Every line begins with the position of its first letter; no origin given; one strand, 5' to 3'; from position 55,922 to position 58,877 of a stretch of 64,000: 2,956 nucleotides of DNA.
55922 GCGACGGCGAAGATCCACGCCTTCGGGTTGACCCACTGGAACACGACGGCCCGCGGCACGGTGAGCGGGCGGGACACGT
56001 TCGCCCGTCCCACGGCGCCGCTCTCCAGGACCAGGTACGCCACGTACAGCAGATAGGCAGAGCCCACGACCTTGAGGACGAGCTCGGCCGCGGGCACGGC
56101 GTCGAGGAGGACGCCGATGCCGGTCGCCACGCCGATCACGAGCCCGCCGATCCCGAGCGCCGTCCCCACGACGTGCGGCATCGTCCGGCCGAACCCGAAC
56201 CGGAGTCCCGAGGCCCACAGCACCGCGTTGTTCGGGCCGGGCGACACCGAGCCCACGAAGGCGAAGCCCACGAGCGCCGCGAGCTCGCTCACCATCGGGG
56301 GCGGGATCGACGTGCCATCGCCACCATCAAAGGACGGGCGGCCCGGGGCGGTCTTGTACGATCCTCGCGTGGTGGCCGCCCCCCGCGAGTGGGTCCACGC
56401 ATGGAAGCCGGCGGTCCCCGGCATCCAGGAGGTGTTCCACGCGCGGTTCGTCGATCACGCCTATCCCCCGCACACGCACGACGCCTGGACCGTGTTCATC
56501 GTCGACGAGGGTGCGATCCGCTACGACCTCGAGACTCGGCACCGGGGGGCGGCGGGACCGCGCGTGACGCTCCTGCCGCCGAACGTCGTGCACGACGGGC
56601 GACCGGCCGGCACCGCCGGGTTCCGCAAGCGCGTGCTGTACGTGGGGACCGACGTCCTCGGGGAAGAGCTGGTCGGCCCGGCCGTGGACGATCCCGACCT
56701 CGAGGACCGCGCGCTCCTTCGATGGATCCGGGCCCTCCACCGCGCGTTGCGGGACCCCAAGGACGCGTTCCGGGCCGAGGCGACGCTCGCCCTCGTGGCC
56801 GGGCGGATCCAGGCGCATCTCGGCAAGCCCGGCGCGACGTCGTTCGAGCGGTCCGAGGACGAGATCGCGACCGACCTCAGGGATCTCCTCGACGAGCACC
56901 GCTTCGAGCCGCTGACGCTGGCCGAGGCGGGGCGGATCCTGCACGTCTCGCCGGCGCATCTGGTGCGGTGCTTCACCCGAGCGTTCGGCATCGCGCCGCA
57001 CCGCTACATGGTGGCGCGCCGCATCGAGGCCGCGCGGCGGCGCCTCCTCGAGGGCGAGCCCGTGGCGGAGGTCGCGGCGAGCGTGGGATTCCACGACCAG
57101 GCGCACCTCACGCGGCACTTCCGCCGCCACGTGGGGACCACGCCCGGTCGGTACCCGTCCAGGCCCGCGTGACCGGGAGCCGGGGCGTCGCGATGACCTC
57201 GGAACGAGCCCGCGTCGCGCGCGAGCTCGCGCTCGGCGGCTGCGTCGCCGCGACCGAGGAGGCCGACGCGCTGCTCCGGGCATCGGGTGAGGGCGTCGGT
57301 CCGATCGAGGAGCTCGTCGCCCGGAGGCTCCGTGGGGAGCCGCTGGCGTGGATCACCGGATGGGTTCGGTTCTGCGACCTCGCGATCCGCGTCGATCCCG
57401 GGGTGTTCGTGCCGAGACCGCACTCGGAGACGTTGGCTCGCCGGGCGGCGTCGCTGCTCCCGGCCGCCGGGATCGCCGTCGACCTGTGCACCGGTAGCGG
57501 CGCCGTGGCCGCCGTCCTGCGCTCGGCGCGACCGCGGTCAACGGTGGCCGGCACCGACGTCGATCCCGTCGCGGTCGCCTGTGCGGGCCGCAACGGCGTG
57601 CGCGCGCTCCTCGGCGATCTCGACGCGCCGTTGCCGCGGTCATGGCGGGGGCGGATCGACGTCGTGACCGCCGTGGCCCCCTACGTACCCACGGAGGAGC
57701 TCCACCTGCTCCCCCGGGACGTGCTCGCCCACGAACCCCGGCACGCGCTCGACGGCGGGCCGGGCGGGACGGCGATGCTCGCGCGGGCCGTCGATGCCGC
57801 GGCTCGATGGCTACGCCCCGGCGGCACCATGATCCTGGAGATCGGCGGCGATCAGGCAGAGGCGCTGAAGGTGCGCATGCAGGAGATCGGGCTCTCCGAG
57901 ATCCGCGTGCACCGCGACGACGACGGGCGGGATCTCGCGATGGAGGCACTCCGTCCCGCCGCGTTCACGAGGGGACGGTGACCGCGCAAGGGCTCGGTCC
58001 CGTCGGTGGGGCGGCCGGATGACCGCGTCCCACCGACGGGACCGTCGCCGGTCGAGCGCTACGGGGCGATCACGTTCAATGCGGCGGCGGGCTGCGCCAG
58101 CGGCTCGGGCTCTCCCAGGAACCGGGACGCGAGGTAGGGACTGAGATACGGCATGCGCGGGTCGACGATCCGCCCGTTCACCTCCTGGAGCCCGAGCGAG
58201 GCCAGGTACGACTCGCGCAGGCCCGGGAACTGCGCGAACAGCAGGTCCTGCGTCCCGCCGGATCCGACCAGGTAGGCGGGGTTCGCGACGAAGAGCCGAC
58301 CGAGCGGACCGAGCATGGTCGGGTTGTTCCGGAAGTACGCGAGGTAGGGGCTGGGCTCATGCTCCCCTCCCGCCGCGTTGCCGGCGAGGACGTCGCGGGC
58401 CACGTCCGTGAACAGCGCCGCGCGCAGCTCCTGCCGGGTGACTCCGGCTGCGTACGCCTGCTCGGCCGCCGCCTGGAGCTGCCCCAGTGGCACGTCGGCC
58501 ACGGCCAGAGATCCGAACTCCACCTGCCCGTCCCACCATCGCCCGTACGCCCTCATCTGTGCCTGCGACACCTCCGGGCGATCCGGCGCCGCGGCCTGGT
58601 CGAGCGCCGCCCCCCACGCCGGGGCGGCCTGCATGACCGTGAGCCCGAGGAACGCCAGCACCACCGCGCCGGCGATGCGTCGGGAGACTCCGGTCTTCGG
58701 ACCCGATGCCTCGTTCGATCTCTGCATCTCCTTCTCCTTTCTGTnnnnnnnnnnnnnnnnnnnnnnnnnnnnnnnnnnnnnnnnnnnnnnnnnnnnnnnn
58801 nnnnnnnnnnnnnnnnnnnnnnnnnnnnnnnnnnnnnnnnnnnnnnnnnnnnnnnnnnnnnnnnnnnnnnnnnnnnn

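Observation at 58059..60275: ECF sigma factor co-transcribed with a PASTA-domain membrane protein and a secreted protein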

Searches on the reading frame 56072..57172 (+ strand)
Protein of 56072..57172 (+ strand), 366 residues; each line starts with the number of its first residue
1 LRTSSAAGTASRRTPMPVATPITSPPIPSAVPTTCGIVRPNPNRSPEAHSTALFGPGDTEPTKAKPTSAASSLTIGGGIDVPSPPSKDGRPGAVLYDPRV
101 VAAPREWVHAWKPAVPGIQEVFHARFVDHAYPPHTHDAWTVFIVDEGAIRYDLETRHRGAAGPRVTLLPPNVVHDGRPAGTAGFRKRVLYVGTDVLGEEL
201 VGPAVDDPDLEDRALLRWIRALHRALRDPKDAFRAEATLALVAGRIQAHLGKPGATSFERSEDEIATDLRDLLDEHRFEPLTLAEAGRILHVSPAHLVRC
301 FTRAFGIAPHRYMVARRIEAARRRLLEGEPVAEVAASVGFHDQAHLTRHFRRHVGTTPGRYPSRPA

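Call 37: search_protein_families(library=pfam, proteins=[window:56072-57172:+], max_evalue=0.001)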
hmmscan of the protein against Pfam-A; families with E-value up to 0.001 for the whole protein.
window:56072-57172:+ (366 aa): 3 families
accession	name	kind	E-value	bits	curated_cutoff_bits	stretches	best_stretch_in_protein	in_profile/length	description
PF12833.13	HTH_18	-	3.3e-23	82.2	33.6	1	288-361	3-77/80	Helix-turn-helix domain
PF02311.25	AraC_binding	-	8.8e-20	71.3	21.1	1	119-239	4-131/135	AraC-like ligand binding domain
PF00165.29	HTH_AraC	-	2.9e-13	50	26.6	2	327-361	7-40/42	Bacterial regulatory helix-turn-helix proteins, AraC family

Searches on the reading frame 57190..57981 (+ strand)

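Call 37: search_protein_families(library=pfam, proteins=[window:57190-57981:+], max_evalue=0.001)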
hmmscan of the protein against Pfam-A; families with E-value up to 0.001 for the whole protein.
window:57190-57981:+ (263 aa): 3 families
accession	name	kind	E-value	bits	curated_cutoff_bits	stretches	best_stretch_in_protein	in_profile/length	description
PF13649.12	Methyltransf_25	-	9.7e-05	23.4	27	0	97-171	2-82/97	Methyltransferase domain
PF08241.18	Methyltransf_11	-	0.00023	22.2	21.2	0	98-161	2-66/95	Methyltransferase domain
PF05175.20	MTS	-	0.00025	21.1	23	0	91-135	28-74/170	Methyltransferase small domain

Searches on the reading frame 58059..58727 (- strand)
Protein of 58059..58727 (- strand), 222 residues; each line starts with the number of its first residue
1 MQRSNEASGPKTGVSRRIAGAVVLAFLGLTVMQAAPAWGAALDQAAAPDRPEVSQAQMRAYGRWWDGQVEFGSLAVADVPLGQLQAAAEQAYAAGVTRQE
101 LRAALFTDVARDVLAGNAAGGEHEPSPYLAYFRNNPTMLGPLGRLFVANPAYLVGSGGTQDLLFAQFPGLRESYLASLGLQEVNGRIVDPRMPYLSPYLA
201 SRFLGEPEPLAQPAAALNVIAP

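Call 4: search_protein_families(library=pfam, proteins=[window:58059-58727:-], max_evalue=1)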
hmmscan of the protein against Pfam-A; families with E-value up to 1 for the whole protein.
window:58059-58727:- (222 aa): 0 families

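Call 5: search_protein_families(library=ncbifam, proteins=[window:58059-58727:-], max_evalue=1)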
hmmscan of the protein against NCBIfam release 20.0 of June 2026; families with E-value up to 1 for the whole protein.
window:58059-58727:- (222 aa): 3 families
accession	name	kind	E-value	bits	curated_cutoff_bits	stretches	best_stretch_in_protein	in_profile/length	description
NF045476.1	Opp4C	equivalog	0.039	13.2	350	1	16-47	208-239/278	oligopeptide ABC transporter permease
NF011662.0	PRK15082.1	equivalog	0.067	12.5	484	1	16-47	231-262/303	glutathione ABC transporter permease GsiD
NF041221.1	BagZ_FevE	exception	0.49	10.5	200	1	14-54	6-46/122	bagremycin/ferroverdin biosynthesis copper chaperon BagZ/FevE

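Call 60: find_homologous_proteins(query=window:58059-58727:-, max_evalue=0.001)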
Query window:58059-58727:- (222 aa): 30 proteins with E <= 0.001 among 4417 candidates.
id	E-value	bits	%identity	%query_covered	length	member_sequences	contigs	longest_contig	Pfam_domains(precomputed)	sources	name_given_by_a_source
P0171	1.6e-138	477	100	100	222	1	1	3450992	-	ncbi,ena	-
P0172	1.9e-72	261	63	86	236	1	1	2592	-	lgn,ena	-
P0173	1.8e-71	258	63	87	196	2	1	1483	-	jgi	jgi:hypothetical protein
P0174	5.8e-68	247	63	90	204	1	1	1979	-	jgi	jgi:hypothetical protein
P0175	1.2e-67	246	62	89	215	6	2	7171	-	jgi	jgi:hypothetical protein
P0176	1.7e-66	242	59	93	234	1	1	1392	-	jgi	jgi:hypothetical protein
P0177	5.2e-66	240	64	78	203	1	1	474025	-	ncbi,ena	-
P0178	8.5e-66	240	59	91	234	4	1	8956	-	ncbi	ncbi:MAG: hypothetical protein ACXWXP_06110 [Actinomycetota bacterium]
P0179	4.2e-65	237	58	95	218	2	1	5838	-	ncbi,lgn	ncbi:MAG: hypothetical protein ACRDHU_14975 [Actinomycetota bacterium]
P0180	4.5e-65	237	59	93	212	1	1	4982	-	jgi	jgi:hypothetical protein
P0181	2.5e-64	235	60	90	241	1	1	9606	-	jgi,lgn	jgi:hypothetical protein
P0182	4.9e-64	234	60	86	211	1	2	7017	-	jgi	jgi:hypothetical protein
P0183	8.5e-63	230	58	91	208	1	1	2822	-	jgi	jgi:hypothetical protein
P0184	5.0e-62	227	54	100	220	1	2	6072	-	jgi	jgi:hypothetical protein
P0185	1.1e-61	226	60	85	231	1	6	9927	-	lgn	-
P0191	2.1e-58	215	54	93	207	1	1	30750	-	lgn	-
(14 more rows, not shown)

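Call 63: search_protein_families(library=pfam, alignment_id=A6, max_evalue=1)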
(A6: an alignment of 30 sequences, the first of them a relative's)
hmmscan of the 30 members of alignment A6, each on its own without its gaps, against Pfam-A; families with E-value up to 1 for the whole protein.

A. member 1, P0171 (222 aa): 0 families

B. families by the number of members that match (of 30 scanned): 10 families
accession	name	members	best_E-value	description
PF02627.25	CMD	1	0.016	Carboxymuconolactone decarboxylase family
PF18029.7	Glyoxalase_6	1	0.034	Glyoxalase-like domain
PF19953.4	EACC1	1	0.04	Effector Associated Constant Component 1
PF07533.21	BRK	1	0.06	BRK domain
PF10880.13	DUF2673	1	0.068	Protein of unknown function (DUF2673)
PF09106.17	SelB-wing_2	1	0.08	Elongation factor SelB, winged helix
PF02687.27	FtsX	1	0.11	FtsX-like permease C-terminal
PF13663.11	DUF4148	1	0.18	Domain of unknown function (DUF4148)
PF17447.7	YkpC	1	0.18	Uncharacterized YkpC-like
PF14246.11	TetR_C_7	1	0.26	AefR-like transcriptional repressor, C-terminal domain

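Call 66: find_encoding_contigs(protein=P0191, flank=4000, max_places=2)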
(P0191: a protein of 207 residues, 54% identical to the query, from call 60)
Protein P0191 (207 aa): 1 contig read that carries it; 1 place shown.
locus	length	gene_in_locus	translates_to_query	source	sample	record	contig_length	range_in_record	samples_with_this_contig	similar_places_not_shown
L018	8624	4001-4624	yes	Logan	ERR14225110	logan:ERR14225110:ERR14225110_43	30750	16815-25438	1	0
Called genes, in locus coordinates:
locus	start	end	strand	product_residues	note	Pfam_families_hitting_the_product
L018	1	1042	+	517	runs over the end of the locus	-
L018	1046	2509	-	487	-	PF04185:Phosphoesterase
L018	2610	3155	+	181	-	PF04542:Sigma70_r2, PF08281:Sigma70_r4_2, PF04545:Sigma70_r4 (weak)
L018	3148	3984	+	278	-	-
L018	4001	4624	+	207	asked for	-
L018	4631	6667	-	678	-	PF06739:SBBP (faint), PF09362:DUF1996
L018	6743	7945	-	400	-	PF09992:NAGPA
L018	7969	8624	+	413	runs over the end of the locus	-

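Call 67: find_encoding_contigs(protein=P0178, flank=4000, max_places=2)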
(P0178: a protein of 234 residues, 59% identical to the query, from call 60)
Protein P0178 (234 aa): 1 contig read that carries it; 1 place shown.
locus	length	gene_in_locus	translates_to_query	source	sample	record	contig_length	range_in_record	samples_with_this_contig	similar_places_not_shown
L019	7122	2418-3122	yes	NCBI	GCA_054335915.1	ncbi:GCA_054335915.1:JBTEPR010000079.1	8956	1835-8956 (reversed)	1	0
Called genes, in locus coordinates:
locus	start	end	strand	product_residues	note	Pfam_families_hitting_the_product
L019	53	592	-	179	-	PF07617:DUF1579 (weak)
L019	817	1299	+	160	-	PF04542:Sigma70_r2, PF08281:Sigma70_r4_2, PF04545:Sigma70_r4 (weak)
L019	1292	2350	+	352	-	PF03793:PASTA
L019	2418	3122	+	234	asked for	-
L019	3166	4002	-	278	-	PF02522:Antibiotic_NAT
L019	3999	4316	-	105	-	PF12833:HTH_18 (weak)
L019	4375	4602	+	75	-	-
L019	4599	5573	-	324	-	PF04237:YjbR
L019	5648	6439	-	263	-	PF02463:SMC_N (weak), PF00005:ABC_tran, PF09818:ABC_ATPase (faint), PF13304:AAA_21 (faint)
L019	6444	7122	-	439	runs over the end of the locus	PF02653:BPD_transp_2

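Call 68: predict_structure(alignment_id=A6)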
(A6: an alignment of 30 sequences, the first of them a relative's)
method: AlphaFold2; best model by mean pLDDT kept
length: 222 residues; sequences in the alignment: 30
mean_pLDDT: 79.3   pTM: 0.69
mean pLDDT of the five models: 79.3, 76.9, 75.9, 74.4, 71.5
residues with pLDDT >= 90: 115; 70-90: 46; 50-70: 21; < 50: 40
segments of 3 or more residues with pLDDT < 50: 8-23, 32-46, 118-121
pLDDT, mean of each block of 10 residues (from residue 1): 49 43 50 45 47 79 84 74 90 95 93 70 79 96 97 91 96 95 94 92 92 92 77
secondary structure, 60 per line:
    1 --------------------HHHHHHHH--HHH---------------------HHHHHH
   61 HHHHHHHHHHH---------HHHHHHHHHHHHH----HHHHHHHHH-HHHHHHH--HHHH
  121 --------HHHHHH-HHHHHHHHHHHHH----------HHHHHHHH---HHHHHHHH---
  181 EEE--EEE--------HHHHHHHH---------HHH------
elements in order: H21-28 H55-71 H81-93 H98-106 H108-114 H117-120 H129-134 H136-148 H159-166 H170-177 E181-183 E186-188 H197-204

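Call 71: fold_search(model_id=the predicted structure, library=pdb)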
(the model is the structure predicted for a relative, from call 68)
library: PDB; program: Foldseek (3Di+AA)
matches with E <= 10: 3; with E <= 0.001: 0
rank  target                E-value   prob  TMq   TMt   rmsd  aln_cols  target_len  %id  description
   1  5mil_B                7.5e+00  0.01  0.12  0.16  17.0       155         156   10  Pirating conserved phage mechanisms promotes promiscuous staphylococcal pathogenicity islands transfer. (released 2017-09-06)
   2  9c9t_R                8.0e+00  0.01  0.09  0.05  16.0        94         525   11  S.c INO80 in complex with S.c 0/40 nucleosome, Class 2 (released 2025-07-16)
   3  2nty_A                8.9e+00  0.01  0.13  0.10  20.3       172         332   13  Rop4-GDP-PRONE8 (released 2007-01-23)

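Call 78: search_solved_structures(query=A6, max_evalue=10)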
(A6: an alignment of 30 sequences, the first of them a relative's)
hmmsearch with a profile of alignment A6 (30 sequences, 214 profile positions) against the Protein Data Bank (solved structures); distinct sequences matched with E-value up to 10: 2.
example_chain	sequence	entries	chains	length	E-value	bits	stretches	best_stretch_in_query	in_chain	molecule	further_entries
9uer_E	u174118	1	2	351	0.22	14.3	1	30-114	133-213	CRISPR-associated protein Cse4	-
6sg9_F1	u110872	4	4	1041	8.8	9.1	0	35-86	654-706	mt-SAF1 (RSM22) | Mitochondrial small ribosomal subunit Rsm22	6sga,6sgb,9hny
